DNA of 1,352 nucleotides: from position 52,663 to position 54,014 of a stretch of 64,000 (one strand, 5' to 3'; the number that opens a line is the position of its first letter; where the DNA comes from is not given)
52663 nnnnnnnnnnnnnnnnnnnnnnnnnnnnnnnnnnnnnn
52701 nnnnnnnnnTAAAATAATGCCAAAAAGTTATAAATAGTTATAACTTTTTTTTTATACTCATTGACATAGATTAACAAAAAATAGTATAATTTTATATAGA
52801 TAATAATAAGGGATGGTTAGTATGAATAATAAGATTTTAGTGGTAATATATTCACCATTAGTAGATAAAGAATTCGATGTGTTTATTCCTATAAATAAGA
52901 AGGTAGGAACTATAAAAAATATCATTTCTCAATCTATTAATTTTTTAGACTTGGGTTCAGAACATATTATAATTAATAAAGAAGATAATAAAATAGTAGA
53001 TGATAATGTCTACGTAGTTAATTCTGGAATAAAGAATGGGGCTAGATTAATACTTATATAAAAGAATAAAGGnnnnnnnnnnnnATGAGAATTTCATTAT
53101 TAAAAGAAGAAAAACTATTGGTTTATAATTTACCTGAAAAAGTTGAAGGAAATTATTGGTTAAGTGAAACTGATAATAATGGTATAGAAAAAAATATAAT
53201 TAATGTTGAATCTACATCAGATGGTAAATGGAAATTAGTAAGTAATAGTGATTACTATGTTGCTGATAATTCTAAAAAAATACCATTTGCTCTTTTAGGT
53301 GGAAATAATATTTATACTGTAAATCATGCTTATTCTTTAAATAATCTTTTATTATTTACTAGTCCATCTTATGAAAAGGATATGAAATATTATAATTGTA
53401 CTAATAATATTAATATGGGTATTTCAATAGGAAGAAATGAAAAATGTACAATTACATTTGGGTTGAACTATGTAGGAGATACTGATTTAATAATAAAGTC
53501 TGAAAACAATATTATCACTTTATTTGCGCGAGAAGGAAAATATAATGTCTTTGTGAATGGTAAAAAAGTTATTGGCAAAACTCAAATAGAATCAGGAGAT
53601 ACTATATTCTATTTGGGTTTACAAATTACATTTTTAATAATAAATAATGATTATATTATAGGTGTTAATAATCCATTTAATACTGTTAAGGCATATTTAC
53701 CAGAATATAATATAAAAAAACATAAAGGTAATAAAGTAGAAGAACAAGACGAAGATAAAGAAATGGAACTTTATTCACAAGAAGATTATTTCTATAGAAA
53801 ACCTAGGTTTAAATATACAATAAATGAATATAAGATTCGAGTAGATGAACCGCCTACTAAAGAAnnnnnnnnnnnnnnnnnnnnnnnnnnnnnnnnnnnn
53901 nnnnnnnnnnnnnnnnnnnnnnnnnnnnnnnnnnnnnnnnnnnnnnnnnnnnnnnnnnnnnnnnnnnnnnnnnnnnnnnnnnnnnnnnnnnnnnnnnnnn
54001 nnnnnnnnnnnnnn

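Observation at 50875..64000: Type VIIb secretion locus with four WXG100-type genes, YukD and EssC but no EssB/EsaA/EssA between them, then a giant substrate gene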

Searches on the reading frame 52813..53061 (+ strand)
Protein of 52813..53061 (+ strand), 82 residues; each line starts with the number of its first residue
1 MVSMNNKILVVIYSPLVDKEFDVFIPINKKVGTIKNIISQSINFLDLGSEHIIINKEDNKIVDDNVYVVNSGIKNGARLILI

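Call 5: search_protein_families(library=pfam, proteins=[window:52813-53061:+], max_evalue=1)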
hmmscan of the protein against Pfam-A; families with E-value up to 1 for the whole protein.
window:52813-53061:+ (82 aa): 3 families
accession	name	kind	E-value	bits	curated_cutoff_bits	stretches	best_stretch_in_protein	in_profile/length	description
PF02679.21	ComA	-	0.087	12.7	25.2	1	3-63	107-177/243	(2R)-phospho-3-sulfolactate synthase (ComA)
PF08817.16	YukD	-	0.093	13.9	27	1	18-81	10-76/76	WXG100 protein secretion system (Wss), protein YukD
PF18036.7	Ubiquitin_4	-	0.14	12.6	22.8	0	55-79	59-83/89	Ubiquitin-like domain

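Call 6: search_protein_families(library=ncbifam, proteins=[window:52813-53061:+], max_evalue=1)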
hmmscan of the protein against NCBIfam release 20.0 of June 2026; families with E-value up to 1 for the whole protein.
window:52813-53061:+ (82 aa): 0 families

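Call 32: search_solved_structures(query=A1, max_evalue=10, show_alignments=2)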
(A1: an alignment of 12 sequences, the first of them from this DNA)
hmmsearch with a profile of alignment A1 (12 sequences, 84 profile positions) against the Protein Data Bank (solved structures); distinct sequences matched with E-value up to 10: 4.
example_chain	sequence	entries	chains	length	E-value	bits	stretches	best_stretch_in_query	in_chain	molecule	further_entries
5toh_A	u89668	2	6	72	0.61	13.8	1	19-47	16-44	Polymerase cofactor VP35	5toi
4ihk_A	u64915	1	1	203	1.3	12.8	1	17-46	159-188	Collagen alpha3(VI)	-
4igi_A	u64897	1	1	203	1.3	12.8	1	17-46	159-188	Collagen alpha3(VI)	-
9han_C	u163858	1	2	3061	1.6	12.4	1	17-48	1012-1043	Collagen type VI alpha 3 chain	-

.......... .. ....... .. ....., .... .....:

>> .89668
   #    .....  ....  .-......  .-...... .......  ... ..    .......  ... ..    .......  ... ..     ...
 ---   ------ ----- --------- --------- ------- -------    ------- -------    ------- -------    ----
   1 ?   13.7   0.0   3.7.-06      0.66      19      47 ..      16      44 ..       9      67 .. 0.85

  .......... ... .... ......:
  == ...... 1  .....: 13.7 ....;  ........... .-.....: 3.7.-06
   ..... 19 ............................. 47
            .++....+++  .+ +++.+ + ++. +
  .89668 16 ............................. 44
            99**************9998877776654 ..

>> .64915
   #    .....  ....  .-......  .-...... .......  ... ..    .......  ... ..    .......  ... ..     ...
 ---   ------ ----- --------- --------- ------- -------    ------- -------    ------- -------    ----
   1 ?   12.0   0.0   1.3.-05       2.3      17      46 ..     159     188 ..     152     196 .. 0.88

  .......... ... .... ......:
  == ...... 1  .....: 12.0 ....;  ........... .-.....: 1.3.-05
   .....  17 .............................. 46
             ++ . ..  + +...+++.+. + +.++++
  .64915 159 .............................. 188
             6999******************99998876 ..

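Call 33: search_protein_families(library=pfam, alignment_id=A1, max_evalue=1)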
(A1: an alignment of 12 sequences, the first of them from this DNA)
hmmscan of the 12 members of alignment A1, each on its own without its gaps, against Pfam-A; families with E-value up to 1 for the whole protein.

A. member 1, seq(79 aa): 3 families
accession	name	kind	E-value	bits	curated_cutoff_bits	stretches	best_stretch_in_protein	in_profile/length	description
PF08817.16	YukD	-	0.083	14.1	27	1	15-78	10-76/76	WXG100 protein secretion system (Wss), protein YukD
PF18036.7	Ubiquitin_4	-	0.13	12.8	22.8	0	52-76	59-83/89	Ubiquitin-like domain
PF11470.14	TUG-UBL1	-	0.24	12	23.3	1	30-78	17-65/65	TUG ubiquitin-like domain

B. families by the number of members that match (of 12 scanned): 10 families
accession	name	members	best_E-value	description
PF08817.16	YukD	6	0.0017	WXG100 protein secretion system (Wss), protein YukD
PF11470.14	TUG-UBL1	3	0.042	TUG ubiquitin-like domain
PF23326.1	UBL_UBAC1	2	0.002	UBAC1 UBL-like domain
PF18036.7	Ubiquitin_4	2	0.035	Ubiquitin-like domain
PF13764.11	E3_UbLigase_R4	1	0.04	E3 ubiquitin-protein ligase UBR4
PF25327.1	UBL_ZFAND1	1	0.043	ZFAND1-like ubiquitin-like domain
PF18396.7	TBK1_ULD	1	0.095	TANK binding kinase 1 ubiquitin-like domain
PF09299.17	Mu-transpos_C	1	0.13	Mu transposase, C-terminal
PF03962.21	Mnd1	1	0.14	Mnd1 HTH domain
PF06394.18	Pepsin-I3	1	0.24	Pepsin inhibitor-3-like repeated domain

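Call 47: find_homologous_proteins(query=window:52822-53061:+, max_evalue=0.001)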
Query window:52822-53061:+ (79 aa): 128 proteins with E <= 0.001 among 131 candidates; the best 120 are listed.
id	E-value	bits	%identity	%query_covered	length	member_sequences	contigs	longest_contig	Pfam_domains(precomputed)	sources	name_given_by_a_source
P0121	1.6e-40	154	100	100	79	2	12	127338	-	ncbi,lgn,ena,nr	ncbi:MAG: hypothetical protein IJH20_02435 [Bacilli bacterium]|nr:hypothetical protein [Bacilli bact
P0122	5.0e-31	124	80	100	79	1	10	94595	-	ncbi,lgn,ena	-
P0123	5.8e-30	120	75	100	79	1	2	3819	-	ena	-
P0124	2.1e-29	119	71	100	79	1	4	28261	-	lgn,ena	-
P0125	2.8e-29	118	71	100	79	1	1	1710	-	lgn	-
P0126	4.6e-29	118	75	100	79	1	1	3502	-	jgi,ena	-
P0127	7.8e-29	117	77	100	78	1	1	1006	-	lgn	-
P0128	3.5e-28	115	73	100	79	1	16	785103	-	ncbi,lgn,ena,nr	ncbi:MAG: hypothetical protein IKF36_04445 [Bacilli bacterium]|nr:hypothetical protein [Bacilli bact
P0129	8.5e-28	114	75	100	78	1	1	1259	-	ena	-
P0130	1.8e-27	112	72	100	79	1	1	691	-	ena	-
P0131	5.5e-27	111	69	95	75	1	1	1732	-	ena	-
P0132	5.8e-26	108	68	100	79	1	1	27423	-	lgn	-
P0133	8.7e-26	107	71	100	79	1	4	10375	-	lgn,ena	-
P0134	4.2e-25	105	66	100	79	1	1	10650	-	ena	-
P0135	2.6e-23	99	61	100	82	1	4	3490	-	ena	-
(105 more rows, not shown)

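Call 54: predict_structure(alignment_id=A4)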
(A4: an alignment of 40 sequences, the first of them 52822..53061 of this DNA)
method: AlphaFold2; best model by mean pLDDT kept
length: 79 residues; sequences in the alignment: 40
mean_pLDDT: 89.0   pTM: 0.75
mean pLDDT of the five models: 89.0, 88.4, 88.2, 87.3, 84.2
residues with pLDDT >= 90: 54; 70-90: 18; 50-70: 7; < 50: 0
segments of 3 or more residues with pLDDT < 50: none
pLDDT, mean of each block of 10 residues (from residue 1): 88 90 94 83 76 94 95 94
secondary structure, 60 per line:
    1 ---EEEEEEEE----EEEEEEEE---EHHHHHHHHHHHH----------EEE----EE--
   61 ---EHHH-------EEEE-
elements in order: E4-11 E16-23 H28-39 E50-52 E75-78

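Call 57: fold_search(model_id=the predicted structure, library=pdb)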
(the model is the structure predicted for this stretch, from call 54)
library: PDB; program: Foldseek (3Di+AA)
matches with E <= 10: 1793; with E <= 0.001: 348
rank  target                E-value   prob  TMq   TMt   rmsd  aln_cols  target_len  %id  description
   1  9lqm_B                1.1e-05  1.00  0.78  0.77   2.9        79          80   15  Crystal structure of synthetic ubiquitin variant R4 designed by ProteinMPNN (released 2025-02-12)
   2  8j0a_A                1.3e-05  1.00  0.76  0.76   2.6        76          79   16  Robust design of effective allosteric activator UbV R4 for Rsp5 E3 ligase using the machine-learning tool ProteinMPNN (released 2023-08-09)
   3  5hpl_C                1.5e-05  1.00  0.76  0.74   2.4        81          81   12  System-wide modulation of HECT E3 ligases with selective ubiquitin variant probes: Rsp5 and UbV R5.4 (released 2016-03-16)
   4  3vdz_A                3.4e-05  1.00  0.75  0.56   2.0        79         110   13  Tailoring Encodable Lanthanide-Binding Tags as MRI Contrast Agents: xq-dSE3-Ubiquitin at 2.4 Angstroms (released 2012-11-28)
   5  2kan_MODEL_1_A        3.4e-05  1.00  0.71  0.61   2.6        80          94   18  Solution NMR structure of ubiquitin-like domain of Arabidopsis thaliana protein At2g32350. Northeast Structura (released 2008-11-25)
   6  6fno_D                3.6e-05  1.00  0.75  0.68   2.3        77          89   14  Caldiarchaeum Subterraneum Ubiquitin:Rpn11-homolog complex, zinc soak (released 2018-07-25)
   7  1wx8_MODEL_1_A        3.9e-05  1.00  0.78  0.65   2.2        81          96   20  Solution Structure of the N-terminal Ubiquitin-like Domain in the 4931431F19Rik Protein (released 2005-07-20)
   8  6nyo_E                4.1e-05  1.00  0.76  0.77   1.8        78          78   13  Crystal structure of a human Cdc34-ubiquitin thioester mimetic (released 2019-08-07)
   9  8t48_A                4.1e-05  1.00  0.76  0.41   2.1        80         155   12  The N4BP1 CUE-like domain in complex with linear di-Ubiquitin (released 2024-03-13)
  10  9edt_E                4.1e-05  1.00  0.72  0.15   3.5        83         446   16  Tubulin cofactors D,E,G bound to tubulin dimer (released 2026-02-04)
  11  6jky_C                4.4e-05  1.00  0.73  0.76   2.8        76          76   13  Crystal structure of MvcA-UBE2N-Ub complex from Legionella pneumophila (released 2019-12-18)
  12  4pyu_B                4.7e-05  1.00  0.75  0.79   2.5        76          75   20  The conserved ubiquitin-like protein hub1 plays a critical role in splicing in human cells (released 2014-07-16)
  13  3b08_A                4.7e-05  1.00  0.76  0.42   2.4        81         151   12  Crystal structure of the mouse HOIL1-L-NZF in complex with linear di-ubiquitin (released 2011-12-14)
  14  2nbv_MODEL_1_B        4.7e-05  1.00  0.75  0.76   2.3        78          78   23  Solution structure of the Rpn13 Pru domain engaging the hPLIC2 UBL domain (released 2016-07-20)
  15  1ndd_A                4.7e-05  1.00  0.67  0.71   2.9        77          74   21  STRUCTURE OF NEDD8 (released 1999-02-23)
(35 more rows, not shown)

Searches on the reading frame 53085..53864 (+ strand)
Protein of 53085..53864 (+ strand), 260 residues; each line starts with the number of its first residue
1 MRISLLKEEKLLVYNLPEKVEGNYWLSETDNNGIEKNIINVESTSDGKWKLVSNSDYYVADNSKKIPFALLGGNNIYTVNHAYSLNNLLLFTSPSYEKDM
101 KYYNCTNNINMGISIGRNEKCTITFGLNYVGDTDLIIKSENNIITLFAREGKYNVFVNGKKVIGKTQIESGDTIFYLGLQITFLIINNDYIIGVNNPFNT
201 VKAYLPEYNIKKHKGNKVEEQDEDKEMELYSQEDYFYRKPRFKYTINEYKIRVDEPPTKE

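Call 75: predict_structure(alignment_id=A7)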
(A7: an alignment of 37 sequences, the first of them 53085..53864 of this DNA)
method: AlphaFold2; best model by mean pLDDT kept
length: 260 residues; sequences in the alignment: 37
mean_pLDDT: 84.7   pTM: 0.73
mean pLDDT of the five models: 84.7, 84.4, 83.5, 82.9, 82.7
residues with pLDDT >= 90: 152; 70-90: 65; 50-70: 22; < 50: 21
segments of 3 or more residues with pLDDT < 50: 219-230, 235-240
pLDDT, mean of each block of 10 residues (from residue 1): 90 90 89 87 93 94 91 92 89 86 95 95 93 94 92 89 93 94 94 93 93 55 43 49 58 69
secondary structure, 60 per line:
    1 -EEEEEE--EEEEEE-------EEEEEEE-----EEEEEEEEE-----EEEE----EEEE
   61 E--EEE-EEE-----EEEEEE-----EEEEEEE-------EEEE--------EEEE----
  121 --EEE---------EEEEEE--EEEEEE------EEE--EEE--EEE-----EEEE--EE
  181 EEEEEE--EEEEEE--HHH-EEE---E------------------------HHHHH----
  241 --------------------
elements in order: E2-7 E10-15 E23-29 E35-43 E49-52 E57-61 E64-66 E68-70 E76-81 E87-93 E101-104 E113-116 E123-125 E135-140 E143-148 E155-157 E160-162 E165-167 E173-176 E179-186 E189-194 E201-203 H232-236

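Call 79: fold_search(model_id=the predicted structure, library=pdb)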
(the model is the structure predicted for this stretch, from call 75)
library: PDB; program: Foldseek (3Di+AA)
matches with E <= 10: 686; with E <= 0.001: 16
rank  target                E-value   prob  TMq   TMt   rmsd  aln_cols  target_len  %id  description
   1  9qks_H                1.6e-08  1.00  0.49  0.25  17.1       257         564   14  B subtilis Type VIIb Core Unit (T7bCU) + DUF (released 2025-11-26)
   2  5fwh                  1.2e-07  1.00  0.52  0.69   5.1       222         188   12  N-terminal FHA domain from EssC a component of the bacterial Type VII secretion apparatus (released 2016-04-06)
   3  1wv3                  8.7e-07  1.00  0.48  0.63   5.7       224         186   15  Crystal structure of N-terminal domain of hypothetical protein SAV0287 from Staphylococcus aureus (released 2005-12-20)
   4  5djo_A                1.1e-04  1.00  0.25  0.39  11.9       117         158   16  Crystal structure of the CC1-FHA tandem of Kinesin-3 KIF13A (released 2015-12-30)
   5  3oun_A                3.7e-04  1.00  0.25  0.66   8.3       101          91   16  Crystal structure of the FhaA FHA domain complexed with the intracellular domain of Rv3910 (released 2012-02-08)
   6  4egx_B                3.9e-04  1.00  0.24  0.34  11.9       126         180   19  Crystal structure of KIF1A CC1-FHA tandem (released 2012-10-03)
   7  4egx_D                4.3e-04  1.00  0.24  0.35  15.1       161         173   17  Crystal structure of KIF1A CC1-FHA tandem (released 2012-10-03)
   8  4egx_A                4.7e-04  1.00  0.24  0.34  11.6       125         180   18  Crystal structure of KIF1A CC1-FHA tandem (released 2012-10-03)
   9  3poa_A                5.8e-04  1.00  0.25  0.63   8.8       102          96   16  Structural and functional analysis of phosphothreonine-dependent FHA domain interactions (released 2011-01-26)
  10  4egx_C                5.8e-04  1.00  0.24  0.35  14.7       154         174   18  Crystal structure of KIF1A CC1-FHA tandem (released 2012-10-03)
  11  6i2p_E                6.1e-04  1.00  0.26  0.60  11.2       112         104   13  Crystal structure of the Mycobacterium tuberculosis PknB kinase domain (L33E mutant) in complex with its substrate Gar (released 2019-05-22)
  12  7rj3_B                6.1e-04  1.00  0.25  0.58  10.4       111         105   13  Crystal Structure of the Forkhead Associated (FHA) Domain of the Glycogen Accumulation Regulator (GarA) from Mycobacte (released 2021-07-28)
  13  5t2s_A                6.4e-04  1.00  0.23  0.24  15.9       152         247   14  Structure of the FHA1 domain of Rad53 bound simultaneously to the BRCT domain of Dbf4 and a phosphopeptide. (released 2016-10-12)
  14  1g6g_B                7.1e-04  1.00  0.22  0.45  18.0       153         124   14  X-RAY STRUCTURE OF THE N-TERMINAL FHA DOMAIN FROM S. CEREVISIAE RAD53P IN COMPLEX WITH A PHOSPHOTHREONINE PEPTIDE AT 1 (released 2000-12-13)
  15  5t2f_C                8.7e-04  1.00  0.23  0.24  17.8       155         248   14  Structure of the FHA1 domain of Rad53 bound to the BRCT domain of Dbf4 (released 2017-03-15)
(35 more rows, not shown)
